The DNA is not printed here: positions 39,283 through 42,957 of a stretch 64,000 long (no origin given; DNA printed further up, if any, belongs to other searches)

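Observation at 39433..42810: One membrane polypeptide fuses a GH18-like hydrolase, a CE4 deacetylase and a processive GT2 synthase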

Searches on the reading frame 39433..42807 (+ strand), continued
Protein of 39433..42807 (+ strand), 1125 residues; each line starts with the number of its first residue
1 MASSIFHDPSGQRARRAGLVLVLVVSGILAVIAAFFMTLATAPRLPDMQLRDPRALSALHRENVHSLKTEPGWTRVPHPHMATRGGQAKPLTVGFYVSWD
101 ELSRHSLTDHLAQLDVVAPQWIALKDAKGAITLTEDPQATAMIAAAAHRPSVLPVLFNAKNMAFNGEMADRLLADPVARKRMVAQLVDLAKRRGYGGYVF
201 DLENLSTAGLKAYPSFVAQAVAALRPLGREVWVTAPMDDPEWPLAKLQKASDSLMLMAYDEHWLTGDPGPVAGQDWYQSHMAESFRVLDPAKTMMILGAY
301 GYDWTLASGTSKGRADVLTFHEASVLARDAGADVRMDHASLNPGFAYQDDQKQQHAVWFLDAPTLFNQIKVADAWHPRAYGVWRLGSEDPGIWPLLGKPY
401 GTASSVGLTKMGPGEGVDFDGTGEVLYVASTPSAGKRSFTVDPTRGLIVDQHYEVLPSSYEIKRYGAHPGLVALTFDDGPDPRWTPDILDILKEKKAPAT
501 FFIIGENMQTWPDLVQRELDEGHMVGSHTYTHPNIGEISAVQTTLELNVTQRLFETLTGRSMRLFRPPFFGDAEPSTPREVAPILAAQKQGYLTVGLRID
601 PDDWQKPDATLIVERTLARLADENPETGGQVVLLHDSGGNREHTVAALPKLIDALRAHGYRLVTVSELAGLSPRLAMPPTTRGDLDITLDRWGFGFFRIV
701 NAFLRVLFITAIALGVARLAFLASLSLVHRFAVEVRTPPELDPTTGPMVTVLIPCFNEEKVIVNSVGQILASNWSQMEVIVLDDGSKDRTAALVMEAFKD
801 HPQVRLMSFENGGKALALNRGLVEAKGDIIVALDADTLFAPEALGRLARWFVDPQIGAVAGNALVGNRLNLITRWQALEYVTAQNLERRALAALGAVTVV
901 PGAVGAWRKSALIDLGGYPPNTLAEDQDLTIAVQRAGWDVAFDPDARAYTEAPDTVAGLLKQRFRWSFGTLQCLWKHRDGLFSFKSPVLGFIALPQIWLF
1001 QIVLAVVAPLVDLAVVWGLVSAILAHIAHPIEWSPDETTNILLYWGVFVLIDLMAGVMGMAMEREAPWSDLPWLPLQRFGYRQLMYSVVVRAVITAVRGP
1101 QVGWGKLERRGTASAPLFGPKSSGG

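Call 32: find_related_loci(query=A2, collection=genome_contigs, flank=8000)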
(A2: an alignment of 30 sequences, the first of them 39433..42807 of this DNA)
Query A2 (1125 aa) in genome_contigs; peptide patterns used: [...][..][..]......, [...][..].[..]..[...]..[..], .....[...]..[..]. (x = any residue, [..] = any of these).
600 stretches matched a pattern (row limit reached: there are more); 595 encode a relative of the query (tblastn E <= 1e-3); the best 80 are kept; 80 distinct loci.
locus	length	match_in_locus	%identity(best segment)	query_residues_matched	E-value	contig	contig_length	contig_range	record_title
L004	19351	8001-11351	63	1-1114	0e+0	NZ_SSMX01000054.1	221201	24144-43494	MAG: Phenylobacterium sp. isolate LY.12 54, whole genome shotgun sequence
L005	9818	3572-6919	63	5-1119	0e+0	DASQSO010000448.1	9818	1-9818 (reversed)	MAG TPA_asm: Caulobacteraceae bacterium isolate SMAG_U10911 k141_158468, whole genome shotgun sequence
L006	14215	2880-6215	62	1-1113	0e+0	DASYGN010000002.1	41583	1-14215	MAG TPA_asm: Caulobacteraceae bacterium isolate SMAG_U4214 k141_1462895, whole genome shotgun sequence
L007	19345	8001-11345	62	1-1114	0e+0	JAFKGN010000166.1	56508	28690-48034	MAG: Caulobacterales bacterium isolate SCN18_30_10_14_R3_P_69_10 SCN18_30_10_14_R3_P_scaffold_421, whole genome shotgun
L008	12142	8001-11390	46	5-1120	0e+0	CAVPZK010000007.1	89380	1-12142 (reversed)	MAG: uncultured Alphaproteobacteria bacterium isolate MFD04967.bin.1.154 genome assembly, contig: contig_18950, whole ge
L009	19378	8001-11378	47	5-1114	0e+0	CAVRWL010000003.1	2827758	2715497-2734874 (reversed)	MAG: uncultured Alphaproteobacteria bacterium isolate MFD05502.bin.1.154 genome assembly, contig: contig_2711, whole gen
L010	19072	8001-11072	50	82-1112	0e+0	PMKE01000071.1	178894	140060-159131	MAG: Alphaproteobacteria bacterium isolate fen_915 73.20120600_E2D.155_contig_3184, whole genome shotgun sequence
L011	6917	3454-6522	49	89-1112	0e+0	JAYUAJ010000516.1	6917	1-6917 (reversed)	MAG: Hyphomicrobiaceae bacterium isolate GFS_6472 GFS_6472_515, whole genome shotgun sequence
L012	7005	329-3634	46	1-1115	0e+0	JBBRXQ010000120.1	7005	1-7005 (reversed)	MAG: Sphingomonadales bacterium isolate La5_concoct.036 La5_concoct.036_K_3320374_L_7005_cov_14.1649, whole genome shotg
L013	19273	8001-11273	46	1-1109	0e+0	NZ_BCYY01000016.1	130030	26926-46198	Sphingomonas pituitosa NBRC 102491, whole genome shotgun sequence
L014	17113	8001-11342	46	1-1116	0e+0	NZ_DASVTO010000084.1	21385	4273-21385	MAG: Sphingomonas sp. isolate SMAG_U3293 k141_611619, whole genome shotgun sequence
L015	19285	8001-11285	46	1-1111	0e+0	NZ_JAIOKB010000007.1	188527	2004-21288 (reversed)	Sphingomonas yunnanensis strain YIM 3 NODE_7_length_188527_cov_68.118986, whole genome shotgun sequence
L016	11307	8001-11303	47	5-1109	0e+0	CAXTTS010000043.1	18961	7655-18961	MAG TPA_asm: uncultured Sphingomonadaceae bacterium isolate public_SRR12240182_metawrap_bin.4 genome assembly, contig: p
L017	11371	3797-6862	46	88-1115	0e+0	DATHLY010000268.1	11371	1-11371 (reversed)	MAG TPA_asm: Rhizomicrobium sp. isolate SMAG_U12618 k141_3216581, whole genome shotgun sequence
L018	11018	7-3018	46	106-1116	0e+0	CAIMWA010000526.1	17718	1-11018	MAG: uncultured delta proteobacterium isolate VK_bin-2715 genome assembly, contig: bin-2715:526/685, whole genome shotgu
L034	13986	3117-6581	37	1-1114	0e+0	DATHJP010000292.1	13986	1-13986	MAG TPA_asm: Terriglobales bacterium isolate SMAG_U12555 k141_131077, whole genome shotgun sequence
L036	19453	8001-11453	38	1-1109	0e+0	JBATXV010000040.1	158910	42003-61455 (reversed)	MAG: Candidatus Sulfotelmatobacter sp. isolate MFD05670_ilm_asm_bin21 k127_37040, whole genome shotgun sequence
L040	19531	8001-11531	36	1-1114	0e+0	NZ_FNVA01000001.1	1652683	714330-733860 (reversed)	Bryocella elongata strain DSM 22489, whole genome shotgun sequence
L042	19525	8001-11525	36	1-1114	0e+0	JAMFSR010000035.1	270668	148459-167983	MAG: Granulicella sapmiensis isolate NGEE_A_bin21 k127_1383431, whole genome shotgun sequence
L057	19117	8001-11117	46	77-1115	0e+0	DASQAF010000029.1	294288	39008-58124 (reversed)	MAG TPA_asm: Pyrinomonadaceae bacterium isolate SMAG_U11638 k141_335564, whole genome shotgun sequence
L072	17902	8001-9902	39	472-1125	6e-123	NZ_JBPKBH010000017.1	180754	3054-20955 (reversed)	Yinghuangia sp. YIM S09857 Scaffold17, whole genome shotgun sequence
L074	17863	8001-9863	40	472-1116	1e-122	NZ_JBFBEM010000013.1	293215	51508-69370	Streptomyces sp. NPDC093252 NPDC093252_176_D11.ctg-0013, whole genome shotgun sequence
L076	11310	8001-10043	38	419-1125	1e-121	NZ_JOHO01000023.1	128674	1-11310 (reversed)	Streptomyces sp. NRRL S-350 contig23.1, whole genome shotgun sequence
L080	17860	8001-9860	40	472-1115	3e-120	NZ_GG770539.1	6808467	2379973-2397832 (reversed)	Streptomyces sp. SPB074 supercont3.1, whole genome shotgun sequence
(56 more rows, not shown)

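Call 36: search_protein_families(library=pfam, proteins=[L074:6271-7728:+, L080:6199-7371:+, L074:7731-9920:+, L074:5226-6431:+, L074:10411-11445:+], max_evalue=0.01)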
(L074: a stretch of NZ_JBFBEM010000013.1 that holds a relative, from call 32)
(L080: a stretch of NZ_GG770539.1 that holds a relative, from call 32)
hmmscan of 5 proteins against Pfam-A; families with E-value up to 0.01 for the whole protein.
L074:6271-7728:+ (486 aa): 0 families

L080:6199-7371:+ (391 aa): 0 families

L074:7731-9920:+ (730 aa): 7 families
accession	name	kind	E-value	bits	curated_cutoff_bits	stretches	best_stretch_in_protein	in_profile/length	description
PF13641.12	Glyco_tranf_2_3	-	2.7e-38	132.7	27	1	360-578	2-230/230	Glycosyltransferase like family 2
PF01522.26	Polysacc_deac_1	-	1.3e-34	119.3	23.1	1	87-192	5-109/124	Polysaccharide deacetylase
PF00535.33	Glycos_transf_2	-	1.7e-34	119.6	23.3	1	362-524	1-167/168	Glycosyl transferase family 2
PF13632.12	Glyco_trans_2_3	-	1.1e-30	107.4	27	1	439-632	2-195/198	Glycosyl transferase family group 2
PF13506.12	Glyco_transf_21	-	2.7e-21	76.3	21.7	1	423-576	18-173/174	Glycosyl transferase family 21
PF03142.21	Chitin_synth_2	-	1.3e-08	34.4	27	1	430-523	196-291/527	Chitin synthase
PF10111.15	Glyco_tranf_2_2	-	4.1e-06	26.9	27.3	1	362-450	1-96/276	Glycosyltransferase like family 2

L074:5226-6431:+ (402 aa): 0 families

L074:10411-11445:+ (345 aa): 0 families

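Call 41: search_protein_families(library=pfam, proteins=[L040:6496-7905:-, L057:11134-13053:+, L042:5773-6450:+, L042:3918-5258:+, L034:6773-8365:+, L036:2152-6279:-], max_evalue=0.01)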
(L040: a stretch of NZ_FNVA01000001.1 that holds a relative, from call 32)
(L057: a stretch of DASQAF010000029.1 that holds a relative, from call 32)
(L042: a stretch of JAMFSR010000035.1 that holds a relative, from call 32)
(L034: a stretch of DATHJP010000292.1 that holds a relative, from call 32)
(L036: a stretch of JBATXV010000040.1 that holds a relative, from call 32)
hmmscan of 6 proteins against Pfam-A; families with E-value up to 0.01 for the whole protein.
L040:6496-7905:- (469 aa): 2 families
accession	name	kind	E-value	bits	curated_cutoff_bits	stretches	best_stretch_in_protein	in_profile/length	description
PF13231.12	PMT_2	-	6.6e-10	39.9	26.1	1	66-231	4-160/160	Dolichyl-phosphate-mannose-protein mannosyltransferase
PF02366.24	PMT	-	0.00014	22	22.7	1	17-229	7-231/245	Dolichyl-phosphate-mannose-protein mannosyltransferase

L057:11134-13053:+ (640 aa): 2 families
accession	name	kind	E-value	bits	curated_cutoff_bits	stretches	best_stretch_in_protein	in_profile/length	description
PF03901.23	Glyco_transf_22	-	1.7e-05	24.6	23.8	0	568-632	272-334/414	Alg9-like mannosyltransferase family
PF13231.12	PMT_2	-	0.0034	18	26.1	1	85-241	4-136/160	Dolichyl-phosphate-mannose-protein mannosyltransferase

L042:5773-6450:+ (226 aa): 1 family
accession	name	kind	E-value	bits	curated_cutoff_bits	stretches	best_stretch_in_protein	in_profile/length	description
PF17131.11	LolA_like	-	0.00034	20.7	30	1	135-206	67-138/184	Outer membrane lipoprotein-sorting protein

L042:3918-5258:+ (447 aa): 2 families
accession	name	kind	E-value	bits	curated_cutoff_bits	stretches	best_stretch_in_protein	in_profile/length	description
PF00587.30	tRNA-synt_2b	-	3.2e-37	128.7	29.3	1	234-411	8-179/179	tRNA synthetase class II core domain (G, H, P, S and T)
PF02403.27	Seryl_tRNA_N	-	8.9e-28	97.1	28.2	1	1-108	1-108/108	Seryl-tRNA synthetase N-terminal domain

L034:6773-8365:+ (531 aa): 2 families
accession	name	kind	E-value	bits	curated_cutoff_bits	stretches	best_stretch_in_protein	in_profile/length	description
PF00171.27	Aldedh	-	7.8e-148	493.3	23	1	63-526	6-461/461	Aldehyde dehydrogenase family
PF05893.19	LuxC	-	6.1e-05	22.5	21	0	183-235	86-137/401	Acyl-CoA reductase (LuxC)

L036:2152-6279:- (1375 aa): 4 families
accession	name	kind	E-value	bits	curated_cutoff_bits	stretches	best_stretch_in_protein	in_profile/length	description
PF25183.1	OMP_b-brl_4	-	9.6e-123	411.7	30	1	284-1368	1-838/838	Outer membrane beta barrel domain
PF13620.12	CarboxypepD_reg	-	1.9e-20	73.5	32.3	1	68-149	1-82/82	Carboxypeptidase regulatory-like domain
PF17210.9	SdrD_B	-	8.9e-07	29.5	29.7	1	75-132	18-76/112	SdrD B-like domain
PF13715.12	CarbopepD_reg_2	-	5.3e-05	23.6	32.2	1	70-145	2-73/88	CarboxypepD_reg-like domain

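Call 50: list_cluster_members(proteins=[P0085, P0001])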
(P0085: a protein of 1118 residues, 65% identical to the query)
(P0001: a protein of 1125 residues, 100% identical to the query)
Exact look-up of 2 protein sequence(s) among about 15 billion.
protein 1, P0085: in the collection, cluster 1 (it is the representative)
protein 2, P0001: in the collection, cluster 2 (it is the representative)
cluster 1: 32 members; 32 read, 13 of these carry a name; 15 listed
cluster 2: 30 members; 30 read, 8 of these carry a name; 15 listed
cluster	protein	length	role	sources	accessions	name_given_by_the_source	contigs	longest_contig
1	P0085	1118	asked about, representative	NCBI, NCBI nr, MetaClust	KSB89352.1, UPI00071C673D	polysaccharide deacetylase [Caulobacter vibrioides] | status=active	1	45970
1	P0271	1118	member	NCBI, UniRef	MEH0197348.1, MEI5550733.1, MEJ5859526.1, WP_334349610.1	glycosyltransferase [Caulobacter sp. CCNWLY153] | glycosyltransferase n=1 Tax=unclassified Caulobacter TaxID=2648921 RepID=UPI002FF143AA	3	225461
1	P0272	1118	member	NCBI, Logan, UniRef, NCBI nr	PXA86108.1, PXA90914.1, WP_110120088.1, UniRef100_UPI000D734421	polysaccharide deacetylase [Caulobacter sp. D4A] | glycosyltransferase n=1 Tax=unclassified Caulobacter TaxID=2648921 RepID=UPI000D734421 | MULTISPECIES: glycosyltransferase [unclassified Caulobacter]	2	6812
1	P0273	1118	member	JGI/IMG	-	peptidoglycan-N-acetylglucosamine deacetylase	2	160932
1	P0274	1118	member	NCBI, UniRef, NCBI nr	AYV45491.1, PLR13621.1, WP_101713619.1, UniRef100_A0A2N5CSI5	polysaccharide deacetylase [Caulobacter flavus] | Chitooligosaccharide deacetylase n=1 Tax=Caulobacter flavus TaxID=1679497 ... | glycosyltransferase [Caulobacter flavus]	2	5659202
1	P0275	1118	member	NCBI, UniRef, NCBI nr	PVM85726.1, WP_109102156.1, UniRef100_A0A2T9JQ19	glycosyltransferase [Caulobacter endophyticus] | Chitooligosaccharide deacetylase n=1 Tax=Caulobacter endophyticus TaxID=2172652 ...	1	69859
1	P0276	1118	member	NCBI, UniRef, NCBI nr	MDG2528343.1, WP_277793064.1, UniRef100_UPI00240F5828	glycosyltransferase [Caulobacter endophyticus] | glycosyltransferase n=1 Tax=Caulobacter endophyticus TaxID=2172652 RepID=UPI00240F5828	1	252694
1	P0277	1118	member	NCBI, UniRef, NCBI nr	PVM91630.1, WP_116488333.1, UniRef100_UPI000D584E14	polysaccharide deacetylase [Caulobacter radicis] | glycosyltransferase n=1 Tax=Caulobacter radicis TaxID=2172650 RepID=UPI000D584E14 | glycosyltransferase [Caulobacter radicis]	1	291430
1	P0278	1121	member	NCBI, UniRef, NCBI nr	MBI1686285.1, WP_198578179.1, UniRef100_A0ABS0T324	glycosyltransferase [Caulobacter hibisci] | Chitooligosaccharide deacetylase n=1 Tax=Caulobacter hibisci TaxID=2035993 ...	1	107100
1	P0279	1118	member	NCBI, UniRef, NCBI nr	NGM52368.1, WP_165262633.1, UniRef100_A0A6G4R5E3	glycosyltransferase [Caulobacter sp. 602-2] | Chitooligosaccharide deacetylase n=1 Tax=Caulobacter sp. 602-2 TaxID=2710887 ...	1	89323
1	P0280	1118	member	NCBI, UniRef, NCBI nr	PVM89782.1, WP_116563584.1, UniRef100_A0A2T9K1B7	glycosyltransferase [Caulobacter radicis] | Chitooligosaccharide deacetylase n=1 Tax=Caulobacter radicis TaxID=2172650 ...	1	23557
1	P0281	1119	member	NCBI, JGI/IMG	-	cellulose synthase/poly-beta-1,6-N-acetylglucosamine synthase-like ...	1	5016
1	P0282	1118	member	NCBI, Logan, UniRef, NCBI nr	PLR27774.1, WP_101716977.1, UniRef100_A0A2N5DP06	polysaccharide deacetylase [Caulobacter zeae] | Chitooligosaccharide deacetylase n=1 Tax=Caulobacter zeae TaxID=2055137 ... | glycosyltransferase [Caulobacter zeae]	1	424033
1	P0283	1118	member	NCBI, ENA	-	-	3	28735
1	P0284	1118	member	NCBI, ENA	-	-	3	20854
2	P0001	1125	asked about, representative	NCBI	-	-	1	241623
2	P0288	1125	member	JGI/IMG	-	spore germination protein YaaH/peptidoglycan/xylan/chitin deacetylase (PgdA/CDA1 ...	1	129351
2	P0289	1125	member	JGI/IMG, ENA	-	hypothetical protein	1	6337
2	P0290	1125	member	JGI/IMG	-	peptidoglycan-N-acetylglucosamine deacetylase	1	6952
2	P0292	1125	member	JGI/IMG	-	peptidoglycan-N-acetylglucosamine deacetylase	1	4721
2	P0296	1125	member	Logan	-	-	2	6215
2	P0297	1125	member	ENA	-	-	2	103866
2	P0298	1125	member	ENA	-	-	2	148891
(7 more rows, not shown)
